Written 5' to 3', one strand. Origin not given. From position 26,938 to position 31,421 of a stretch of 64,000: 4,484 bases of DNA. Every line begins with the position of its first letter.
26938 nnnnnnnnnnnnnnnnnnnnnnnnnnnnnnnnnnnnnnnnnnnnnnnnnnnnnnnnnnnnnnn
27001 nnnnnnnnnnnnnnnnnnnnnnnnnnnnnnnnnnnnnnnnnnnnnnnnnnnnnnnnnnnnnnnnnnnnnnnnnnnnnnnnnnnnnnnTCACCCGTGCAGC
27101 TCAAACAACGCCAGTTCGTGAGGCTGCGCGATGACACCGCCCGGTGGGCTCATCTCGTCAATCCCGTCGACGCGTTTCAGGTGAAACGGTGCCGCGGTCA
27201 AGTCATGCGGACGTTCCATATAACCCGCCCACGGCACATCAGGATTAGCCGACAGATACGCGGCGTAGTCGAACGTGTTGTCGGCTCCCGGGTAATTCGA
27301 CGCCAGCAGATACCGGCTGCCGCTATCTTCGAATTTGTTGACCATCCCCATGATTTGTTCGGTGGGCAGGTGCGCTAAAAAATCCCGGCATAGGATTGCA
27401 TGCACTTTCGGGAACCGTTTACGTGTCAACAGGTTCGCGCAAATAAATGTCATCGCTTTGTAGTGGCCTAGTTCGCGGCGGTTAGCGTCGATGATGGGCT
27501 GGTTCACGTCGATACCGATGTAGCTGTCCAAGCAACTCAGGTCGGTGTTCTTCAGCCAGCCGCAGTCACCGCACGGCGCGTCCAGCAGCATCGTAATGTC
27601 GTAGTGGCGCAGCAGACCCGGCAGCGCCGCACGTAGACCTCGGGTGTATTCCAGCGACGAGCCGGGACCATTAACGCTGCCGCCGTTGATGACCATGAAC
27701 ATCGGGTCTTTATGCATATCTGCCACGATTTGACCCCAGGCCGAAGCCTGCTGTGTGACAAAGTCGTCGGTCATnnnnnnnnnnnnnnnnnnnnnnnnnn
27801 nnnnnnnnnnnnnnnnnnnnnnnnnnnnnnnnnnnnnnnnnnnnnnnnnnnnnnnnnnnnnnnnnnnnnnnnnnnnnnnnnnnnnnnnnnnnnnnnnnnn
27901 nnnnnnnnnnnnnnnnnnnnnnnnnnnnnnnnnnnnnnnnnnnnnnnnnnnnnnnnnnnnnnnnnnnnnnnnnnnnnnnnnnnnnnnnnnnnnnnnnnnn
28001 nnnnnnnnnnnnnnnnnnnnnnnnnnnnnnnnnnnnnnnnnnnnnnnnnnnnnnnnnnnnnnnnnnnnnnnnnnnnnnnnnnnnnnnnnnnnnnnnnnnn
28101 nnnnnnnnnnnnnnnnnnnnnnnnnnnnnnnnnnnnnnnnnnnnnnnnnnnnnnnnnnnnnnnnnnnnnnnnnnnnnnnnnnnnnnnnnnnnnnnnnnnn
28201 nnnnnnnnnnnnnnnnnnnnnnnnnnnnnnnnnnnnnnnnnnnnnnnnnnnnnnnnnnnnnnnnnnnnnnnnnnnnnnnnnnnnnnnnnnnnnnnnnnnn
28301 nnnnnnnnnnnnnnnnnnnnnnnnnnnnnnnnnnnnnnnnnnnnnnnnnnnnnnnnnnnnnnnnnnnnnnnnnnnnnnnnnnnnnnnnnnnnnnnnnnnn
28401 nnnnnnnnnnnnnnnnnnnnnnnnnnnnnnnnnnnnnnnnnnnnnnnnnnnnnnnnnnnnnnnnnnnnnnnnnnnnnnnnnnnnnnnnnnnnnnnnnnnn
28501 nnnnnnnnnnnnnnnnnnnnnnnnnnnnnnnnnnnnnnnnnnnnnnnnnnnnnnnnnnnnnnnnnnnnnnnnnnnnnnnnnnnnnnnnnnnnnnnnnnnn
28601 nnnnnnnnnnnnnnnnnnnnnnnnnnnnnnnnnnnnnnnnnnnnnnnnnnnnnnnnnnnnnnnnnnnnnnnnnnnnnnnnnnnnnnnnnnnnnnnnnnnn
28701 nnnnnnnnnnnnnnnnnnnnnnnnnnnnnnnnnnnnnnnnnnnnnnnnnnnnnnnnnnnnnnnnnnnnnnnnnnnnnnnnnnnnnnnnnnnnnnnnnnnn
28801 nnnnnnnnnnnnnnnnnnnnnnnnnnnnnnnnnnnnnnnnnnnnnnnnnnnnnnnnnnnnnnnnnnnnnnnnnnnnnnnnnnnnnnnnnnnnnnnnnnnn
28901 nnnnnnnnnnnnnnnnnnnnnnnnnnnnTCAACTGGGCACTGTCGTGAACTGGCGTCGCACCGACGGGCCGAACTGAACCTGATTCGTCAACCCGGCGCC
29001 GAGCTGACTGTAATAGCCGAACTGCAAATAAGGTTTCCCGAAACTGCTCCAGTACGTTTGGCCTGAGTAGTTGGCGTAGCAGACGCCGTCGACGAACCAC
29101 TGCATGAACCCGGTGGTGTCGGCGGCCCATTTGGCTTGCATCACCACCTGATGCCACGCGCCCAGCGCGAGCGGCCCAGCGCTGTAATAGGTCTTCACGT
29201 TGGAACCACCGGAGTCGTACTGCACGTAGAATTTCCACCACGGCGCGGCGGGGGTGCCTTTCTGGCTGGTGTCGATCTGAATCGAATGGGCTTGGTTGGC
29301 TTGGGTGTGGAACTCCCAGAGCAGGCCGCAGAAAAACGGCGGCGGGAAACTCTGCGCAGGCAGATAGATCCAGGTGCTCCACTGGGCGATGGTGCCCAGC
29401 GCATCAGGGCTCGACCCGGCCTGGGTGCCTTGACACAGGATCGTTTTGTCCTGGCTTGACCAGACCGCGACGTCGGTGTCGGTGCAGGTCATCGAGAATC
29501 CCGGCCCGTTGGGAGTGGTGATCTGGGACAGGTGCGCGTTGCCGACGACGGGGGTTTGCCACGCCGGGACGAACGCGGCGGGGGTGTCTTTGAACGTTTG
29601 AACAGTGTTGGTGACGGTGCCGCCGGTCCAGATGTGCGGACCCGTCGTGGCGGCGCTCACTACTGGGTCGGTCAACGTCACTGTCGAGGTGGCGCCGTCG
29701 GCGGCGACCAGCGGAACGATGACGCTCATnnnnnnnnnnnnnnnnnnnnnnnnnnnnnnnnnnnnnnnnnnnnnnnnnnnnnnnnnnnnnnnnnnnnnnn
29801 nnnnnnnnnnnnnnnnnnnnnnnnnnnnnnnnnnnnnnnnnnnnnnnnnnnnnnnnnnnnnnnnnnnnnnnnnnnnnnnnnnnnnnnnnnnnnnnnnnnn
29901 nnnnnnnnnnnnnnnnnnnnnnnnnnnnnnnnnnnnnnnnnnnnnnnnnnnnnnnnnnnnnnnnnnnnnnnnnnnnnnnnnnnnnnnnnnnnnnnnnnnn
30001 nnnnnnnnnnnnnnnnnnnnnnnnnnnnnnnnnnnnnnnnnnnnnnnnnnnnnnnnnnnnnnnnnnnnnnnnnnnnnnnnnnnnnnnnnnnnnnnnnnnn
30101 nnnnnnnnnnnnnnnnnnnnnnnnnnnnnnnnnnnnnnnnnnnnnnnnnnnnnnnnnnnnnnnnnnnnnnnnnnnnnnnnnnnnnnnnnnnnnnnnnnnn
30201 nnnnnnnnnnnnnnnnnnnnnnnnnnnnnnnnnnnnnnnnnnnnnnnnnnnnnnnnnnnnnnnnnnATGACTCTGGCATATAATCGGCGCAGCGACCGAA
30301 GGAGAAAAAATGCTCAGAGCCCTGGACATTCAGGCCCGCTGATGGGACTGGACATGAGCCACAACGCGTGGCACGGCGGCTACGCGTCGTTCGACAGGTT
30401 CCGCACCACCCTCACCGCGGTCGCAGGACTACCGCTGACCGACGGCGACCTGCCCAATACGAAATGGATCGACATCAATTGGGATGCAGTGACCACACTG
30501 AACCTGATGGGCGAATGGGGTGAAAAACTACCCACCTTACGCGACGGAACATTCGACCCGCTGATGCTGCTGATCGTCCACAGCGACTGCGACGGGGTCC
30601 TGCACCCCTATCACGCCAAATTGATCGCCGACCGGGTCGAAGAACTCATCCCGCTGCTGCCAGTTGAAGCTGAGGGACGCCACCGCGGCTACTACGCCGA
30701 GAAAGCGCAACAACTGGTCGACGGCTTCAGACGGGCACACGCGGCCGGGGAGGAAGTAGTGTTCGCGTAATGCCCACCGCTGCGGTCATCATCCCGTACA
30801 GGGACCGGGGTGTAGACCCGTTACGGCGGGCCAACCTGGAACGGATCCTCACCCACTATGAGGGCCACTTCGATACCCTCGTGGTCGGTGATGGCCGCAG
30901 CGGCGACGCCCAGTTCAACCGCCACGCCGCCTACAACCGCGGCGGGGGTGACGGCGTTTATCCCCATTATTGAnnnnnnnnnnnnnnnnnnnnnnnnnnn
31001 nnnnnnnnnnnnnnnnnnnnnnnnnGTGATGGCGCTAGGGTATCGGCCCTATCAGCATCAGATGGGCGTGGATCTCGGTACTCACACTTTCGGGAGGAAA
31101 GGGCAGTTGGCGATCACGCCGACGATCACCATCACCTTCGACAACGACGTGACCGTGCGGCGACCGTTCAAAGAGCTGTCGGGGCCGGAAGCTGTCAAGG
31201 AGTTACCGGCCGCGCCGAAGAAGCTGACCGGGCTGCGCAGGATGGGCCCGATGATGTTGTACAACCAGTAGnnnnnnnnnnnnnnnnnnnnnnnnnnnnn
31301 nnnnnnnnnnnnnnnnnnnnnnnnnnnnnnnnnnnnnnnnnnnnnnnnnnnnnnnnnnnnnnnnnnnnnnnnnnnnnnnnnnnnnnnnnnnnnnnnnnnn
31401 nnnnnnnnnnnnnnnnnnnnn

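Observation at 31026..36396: Flotillin plus sugar-tailoring operon (GT, NAD epimerase/dehydratase, TylF-like O-methyltransferase, GT)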

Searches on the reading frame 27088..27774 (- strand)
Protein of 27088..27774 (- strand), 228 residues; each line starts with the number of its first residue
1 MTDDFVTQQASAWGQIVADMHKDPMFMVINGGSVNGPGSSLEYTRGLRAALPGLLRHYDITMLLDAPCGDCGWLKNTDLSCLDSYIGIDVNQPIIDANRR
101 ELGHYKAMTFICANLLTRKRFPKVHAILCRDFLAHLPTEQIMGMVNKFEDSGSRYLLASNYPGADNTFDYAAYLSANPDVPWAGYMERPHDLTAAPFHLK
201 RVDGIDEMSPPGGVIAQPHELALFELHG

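Call 32: search_protein_families(library=pfam, proteins=[window:27088-27774:-], max_evalue=0.01)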
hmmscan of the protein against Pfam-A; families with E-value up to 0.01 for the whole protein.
window:27088-27774:- (228 aa): 2 families
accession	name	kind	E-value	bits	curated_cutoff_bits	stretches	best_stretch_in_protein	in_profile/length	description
PF13649.12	Methyltransf_25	-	0.001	20.1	27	1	64-147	2-88/97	Methyltransferase domain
PF08242.18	Methyltransf_12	-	0.0068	17.6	30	0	64-140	1-80/98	Methyltransferase domain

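Call 33: search_protein_families(library=phrogs, proteins=[window:27088-27774:-], max_evalue=0.001)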
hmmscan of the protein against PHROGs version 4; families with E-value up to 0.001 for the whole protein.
window:27088-27774:- (228 aa): 1 family
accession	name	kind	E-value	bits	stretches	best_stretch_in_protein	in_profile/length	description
phrog_3382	-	other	2.6e-34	119.3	1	32-202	20-182/207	methyltransferase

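Call 35: search_protein_families(library=ncbifam, proteins=[window:27088-27774:-], max_evalue=0.001)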
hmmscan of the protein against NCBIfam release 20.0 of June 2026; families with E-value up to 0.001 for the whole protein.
window:27088-27774:- (228 aa): 0 families

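Call 97: search_dna_similar(query=window:27088-27774:-, collection=phages, mode=protein, max_rows=15, rows=spread)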
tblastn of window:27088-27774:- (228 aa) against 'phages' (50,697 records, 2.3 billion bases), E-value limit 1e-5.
Records with a match: 48; places in all: 48; records where one place covers at least 80% of the query: 3.
Best place of each record, by identity: <60% 48.
By first word of the organism name: Synechococcus 45; Mycobacterium 3.
By host as written in the record: - 45; Mycobacterium smegmatis mc2 155 2; Mycobacterium abscessus GD91 1.
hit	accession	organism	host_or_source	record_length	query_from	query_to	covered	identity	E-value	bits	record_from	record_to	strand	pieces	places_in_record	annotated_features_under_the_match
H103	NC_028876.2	Mycobacterium phage Ariel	Mycobacterium smegmatis mc2 155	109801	4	227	98%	38.7%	2e-30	124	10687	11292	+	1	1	17: methyltransferase | 16: kinase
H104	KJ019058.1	Synechococcus phage ACG-2014f_Syn7803C8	-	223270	33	200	74%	27.3%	5e-9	62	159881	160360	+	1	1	hypothetical protein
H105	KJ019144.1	Synechococcus phage ACG-2014f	-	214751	33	200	74%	27.3%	6e-9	61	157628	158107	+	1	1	hypothetical protein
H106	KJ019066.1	Synechococcus phage ACG-2014f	-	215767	33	200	74%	27.3%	6e-9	61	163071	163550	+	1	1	hypothetical protein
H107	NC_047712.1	Synechococcus phage ACG-2014f_Syn7803C7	-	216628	33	200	74%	27.3%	6e-9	61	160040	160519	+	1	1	methyltransferase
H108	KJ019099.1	Synechococcus phage ACG-2014f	-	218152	33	200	74%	27.3%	6e-9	61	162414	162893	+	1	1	hypothetical protein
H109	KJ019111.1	Synechococcus phage ACG-2014f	-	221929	33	200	74%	27.3%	6e-9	61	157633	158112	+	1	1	hypothetical protein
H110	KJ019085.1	Synechococcus phage ACG-2014f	-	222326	33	200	74%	27.3%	6e-9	61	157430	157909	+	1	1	hypothetical protein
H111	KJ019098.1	Synechococcus phage ACG-2014f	-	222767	33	200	74%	27.3%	6e-9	61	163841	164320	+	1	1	hypothetical protein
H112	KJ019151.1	Synechococcus phage ACG-2014f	-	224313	33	200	74%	27.3%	6e-9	61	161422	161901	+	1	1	hypothetical protein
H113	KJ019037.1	Synechococcus phage ACG-2014f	-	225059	33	200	74%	27.3%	6e-9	61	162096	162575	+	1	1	hypothetical protein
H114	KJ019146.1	Synechococcus phage ACG-2014f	-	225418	33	200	74%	27.3%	6e-9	61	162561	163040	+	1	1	hypothetical protein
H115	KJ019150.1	Synechococcus phage ACG-2014f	-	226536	33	200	74%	27.3%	6e-9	61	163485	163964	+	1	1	hypothetical protein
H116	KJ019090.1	Synechococcus phage ACG-2014f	-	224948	33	200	74%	27.3%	8e-9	61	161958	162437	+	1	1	hypothetical protein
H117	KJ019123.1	Synechococcus phage ACG-2014f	-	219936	33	200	74%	27.3%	2e-8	60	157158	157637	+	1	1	hypothetical protein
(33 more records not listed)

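Call 98: search_solved_structures(query=window:27088-27774:-, max_evalue=0.01)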
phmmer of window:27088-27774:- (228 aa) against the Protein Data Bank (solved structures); distinct sequences matched with E-value up to 0.01: 0.

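Call 99: get_annotated_region(hit=H103, flank=4500)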
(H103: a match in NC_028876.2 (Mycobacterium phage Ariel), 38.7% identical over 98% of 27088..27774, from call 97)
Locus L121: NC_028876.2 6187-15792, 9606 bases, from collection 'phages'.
description: Mycobacterium phage Ariel, complete genome.
organism: Mycobacterium phage Ariel (NCBI taxid 1541824)
taxonomy: Viruses; Duplodnaviria; Heunggongvirae; Uroviricota; Caudoviricetes; Omegavirus
host: Mycobacterium smegmatis mc2 155; source: soil; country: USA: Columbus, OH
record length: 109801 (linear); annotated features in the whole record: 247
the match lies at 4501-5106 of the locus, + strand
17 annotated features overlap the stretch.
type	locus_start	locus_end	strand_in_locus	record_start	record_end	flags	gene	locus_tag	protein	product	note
CDS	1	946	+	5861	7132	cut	12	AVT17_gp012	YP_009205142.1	head maturation protease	Protease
CDS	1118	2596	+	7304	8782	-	13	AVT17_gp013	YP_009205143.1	major head protein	Major Capsid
CDS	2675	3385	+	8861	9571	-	14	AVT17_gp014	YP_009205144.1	glycosyltransferase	Glycosyltransferase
CDS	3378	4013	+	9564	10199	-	15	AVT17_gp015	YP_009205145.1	glycosyltransferase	Glycosyltransferase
CDS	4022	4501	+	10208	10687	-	16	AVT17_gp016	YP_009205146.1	kinase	Ser/Thr kinase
CDS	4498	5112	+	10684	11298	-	17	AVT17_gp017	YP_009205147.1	methyltransferase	Methyltransferase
CDS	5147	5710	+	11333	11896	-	18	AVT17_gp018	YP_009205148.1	zinc-finger protease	-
CDS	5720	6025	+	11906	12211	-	19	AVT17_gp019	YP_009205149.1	hypothetical protein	-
CDS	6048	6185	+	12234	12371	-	20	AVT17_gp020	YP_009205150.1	hypothetical protein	-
CDS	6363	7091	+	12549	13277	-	21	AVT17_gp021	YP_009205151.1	glycosyltransferase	Glycosyltransferase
CDS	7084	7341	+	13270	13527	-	22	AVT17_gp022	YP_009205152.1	head-tail connector protein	-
CDS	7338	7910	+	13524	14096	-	23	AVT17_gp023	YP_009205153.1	head-tail adaptor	-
CDS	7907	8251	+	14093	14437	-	24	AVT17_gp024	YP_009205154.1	head closure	-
CDS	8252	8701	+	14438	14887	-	25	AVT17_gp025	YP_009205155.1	minor tail protein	-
CDS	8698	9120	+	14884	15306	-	26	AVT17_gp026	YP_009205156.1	head-tail adaptor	-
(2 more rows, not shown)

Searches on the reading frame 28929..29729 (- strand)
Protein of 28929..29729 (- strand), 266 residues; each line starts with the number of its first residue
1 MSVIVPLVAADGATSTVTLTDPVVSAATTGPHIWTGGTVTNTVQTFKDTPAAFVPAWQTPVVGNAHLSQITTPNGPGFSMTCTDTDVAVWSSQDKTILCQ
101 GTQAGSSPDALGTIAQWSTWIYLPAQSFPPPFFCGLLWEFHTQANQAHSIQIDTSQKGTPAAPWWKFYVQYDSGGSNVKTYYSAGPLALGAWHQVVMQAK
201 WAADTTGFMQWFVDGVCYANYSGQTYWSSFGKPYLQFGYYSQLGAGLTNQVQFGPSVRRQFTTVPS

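Call 32: search_protein_families(library=pfam, proteins=[window:28929-29729:-], max_evalue=0.01)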
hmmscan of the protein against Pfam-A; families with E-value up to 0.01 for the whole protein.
window:28929-29729:- (266 aa): 2 families
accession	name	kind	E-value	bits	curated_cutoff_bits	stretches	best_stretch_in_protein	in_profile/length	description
PF14099.13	Polysacc_lyase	-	7.5e-10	39.5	29.9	1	159-248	122-201/210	Polysaccharide lyase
PF13385.13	Laminin_G_3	-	2.7e-05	24.8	27.6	0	166-240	55-124/151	Concanavalin A-like lectin/glucanases superfamily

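Call 33: search_protein_families(library=phrogs, proteins=[window:28929-29729:-], max_evalue=0.001)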
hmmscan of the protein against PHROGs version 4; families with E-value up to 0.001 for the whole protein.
window:28929-29729:- (266 aa): 0 families

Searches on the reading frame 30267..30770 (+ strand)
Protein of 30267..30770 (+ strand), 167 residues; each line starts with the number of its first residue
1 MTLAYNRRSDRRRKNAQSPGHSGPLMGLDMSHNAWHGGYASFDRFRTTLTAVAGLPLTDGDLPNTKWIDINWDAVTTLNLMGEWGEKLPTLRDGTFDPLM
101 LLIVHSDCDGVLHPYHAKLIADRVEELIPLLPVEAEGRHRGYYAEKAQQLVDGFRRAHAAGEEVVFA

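Call 4: search_protein_families(library=pfam, proteins=[window:30267-30770:+], max_evalue=0.01)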
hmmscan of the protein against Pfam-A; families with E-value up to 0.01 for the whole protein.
window:30267-30770:+ (167 aa): 0 families

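Call 9: search_protein_families(library=phrogs, proteins=[window:30267-30770:+], max_evalue=0.01)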
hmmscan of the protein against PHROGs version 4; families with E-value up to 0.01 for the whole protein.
window:30267-30770:+ (167 aa): 1 family
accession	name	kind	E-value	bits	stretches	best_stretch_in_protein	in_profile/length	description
phrog_11026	-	unknown function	3.2e-23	83.4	1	26-166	1-151/152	-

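Call 35: search_protein_families(library=ncbifam, proteins=[window:30267-30770:+], max_evalue=0.001)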
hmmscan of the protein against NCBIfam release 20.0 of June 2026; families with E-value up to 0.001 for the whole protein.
window:30267-30770:+ (167 aa): 0 families

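Call 57: search_protein_families(library=padloc, proteins=[window:30267-30770:+], max_evalue=0.01)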
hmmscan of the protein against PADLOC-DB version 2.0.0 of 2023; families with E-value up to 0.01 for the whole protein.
window:30267-30770:+ (167 aa): 0 families

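Call 102: search_dna_similar(query=window:30267-30770:+, collection=phages, mode=protein, max_rows=12, rows=spread)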
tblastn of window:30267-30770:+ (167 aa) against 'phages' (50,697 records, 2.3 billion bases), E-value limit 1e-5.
Records with a match: 37; places in all: 37; records where one place covers at least 80% of the query: 33.
Best place of each record, by identity: <60% 37.
By first word of the organism name: Mycobacterium 25; Bacillus 8; Caulobacter 4.
By host as written in the record: Mycobacterium smegmatis mc2 155 19; Bacillus subtilis BEST7003 3; Bacillus subtilis 3; Mycobacterium smegamtis mc2 155 2; Caulobacter vibrioides CB15 2; Caulobacter crescentus 2; Mycolicibacterium septicum 1; Mycobacterium smegmatis mc#155 1; and 4 more.
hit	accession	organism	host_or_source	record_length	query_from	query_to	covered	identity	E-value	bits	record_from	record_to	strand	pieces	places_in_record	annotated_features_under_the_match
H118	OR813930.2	Mycobacterium phage WXIN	Mycolicibacterium septicum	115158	26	166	84%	39.0%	3e-19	89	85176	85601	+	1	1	hypothetical protein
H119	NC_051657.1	Mycobacterium phage Filuzino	Mycobacterium smegmatis mc2 155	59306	11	167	94%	33.7%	1e-18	87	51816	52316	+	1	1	86: hypothetical protein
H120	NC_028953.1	Mycobacterium phage MiaZeal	Mycobacterium smegmatis mc2 155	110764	17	167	90%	34.8%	7e-18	85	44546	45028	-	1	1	65: hypothetical protein | 66: hypothetical protein | 64: hypothetical protein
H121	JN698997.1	Mycobacterium phage Courthouse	Mycobacterium smegmatis mc2 155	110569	17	167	90%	34.8%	1e-17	85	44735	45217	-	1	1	65: hypothetical protein | 66: hypothetical protein | 64: hypothetical protein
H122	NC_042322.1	Mycobacterium phage LittleE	Mycobacterium smegmatis mc2 155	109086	17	167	90%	34.4%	7e-18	85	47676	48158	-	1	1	68: hypothetical protein | 69: hypothetical protein | 67: hypothetical protein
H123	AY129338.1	Mycobacterium phage Omega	Mycobacterium sp.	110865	17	167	90%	34.4%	7e-18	85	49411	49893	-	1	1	71: hypothetical protein | 72: hypothetical protein | 70: hypothetical protein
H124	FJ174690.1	Mycobacterium phage Fruitloop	Mycobacterium smegmatis mc2 155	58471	19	167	89%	33.5%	1e-16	82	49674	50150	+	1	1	82: hypothetical protein | 81: hypothetical protein | 83: hypothetical protein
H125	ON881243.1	Bacillus phage PK-3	Bacillus sp.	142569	25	166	85%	30.3%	8e-10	62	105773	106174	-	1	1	hypothetical protein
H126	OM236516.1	Bacillus phage FADO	Bacillus subtilis BEST7003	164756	25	166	85%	29.6%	4e-9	60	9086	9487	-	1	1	hypothetical protein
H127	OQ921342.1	Bacillus phage SPbetaL2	Bacillus subtilis BEST7003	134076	26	166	84%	29.1%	5e-7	54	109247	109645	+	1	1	hypothetical protein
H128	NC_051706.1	Mycobacterium phage Sandalphon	Mycobacterium smegmatis mc2 155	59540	17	90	44%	38.0%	9e-8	56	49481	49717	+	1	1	79: hypothetical protein | 78: hypothetical protein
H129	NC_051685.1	Mycobacterium phage Minnie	Mycobacterium smegmatis mc2 155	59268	17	90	44%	38.0%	3e-7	54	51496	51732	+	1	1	81: hypothetical protein | 80: hypothetical protein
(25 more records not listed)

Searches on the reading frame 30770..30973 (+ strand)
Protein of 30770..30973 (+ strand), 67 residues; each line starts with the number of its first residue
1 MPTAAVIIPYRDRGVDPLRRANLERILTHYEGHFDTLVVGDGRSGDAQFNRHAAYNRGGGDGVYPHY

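Call 4: search_protein_families(library=pfam, proteins=[window:30770-30973:+], max_evalue=0.01)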
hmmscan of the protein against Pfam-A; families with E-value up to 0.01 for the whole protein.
window:30770-30973:+ (67 aa): 0 families

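Call 9: search_protein_families(library=phrogs, proteins=[window:30770-30973:+], max_evalue=0.01)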
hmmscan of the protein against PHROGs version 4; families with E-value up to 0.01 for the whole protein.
window:30770-30973:+ (67 aa): 1 family
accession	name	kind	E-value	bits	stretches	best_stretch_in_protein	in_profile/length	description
phrog_1721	-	moron, auxiliary metabolic gene and host takeover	8.2e-21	75.8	1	3-58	3-59/232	galactosyl transferase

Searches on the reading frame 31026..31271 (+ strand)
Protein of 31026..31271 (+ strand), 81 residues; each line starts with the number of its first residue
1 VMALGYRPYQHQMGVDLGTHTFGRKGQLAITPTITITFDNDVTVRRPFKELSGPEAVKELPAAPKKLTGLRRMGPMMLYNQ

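Call 4: search_protein_families(library=pfam, proteins=[window:31026-31271:+], max_evalue=0.01)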
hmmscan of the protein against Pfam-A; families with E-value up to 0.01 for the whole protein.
window:31026-31271:+ (81 aa): 0 families

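Call 9: search_protein_families(library=phrogs, proteins=[window:31026-31271:+], max_evalue=0.01)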
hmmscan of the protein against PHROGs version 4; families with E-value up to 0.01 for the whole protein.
window:31026-31271:+ (81 aa): 0 families

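Call 35: search_protein_families(library=ncbifam, proteins=[window:31026-31271:+], max_evalue=0.001)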
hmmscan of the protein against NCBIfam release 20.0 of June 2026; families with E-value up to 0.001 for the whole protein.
window:31026-31271:+ (81 aa): 0 families

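Call 57: search_protein_families(library=padloc, proteins=[window:31026-31271:+], max_evalue=0.01)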
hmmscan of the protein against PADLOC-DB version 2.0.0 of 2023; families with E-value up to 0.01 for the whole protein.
window:31026-31271:+ (81 aa): 0 families
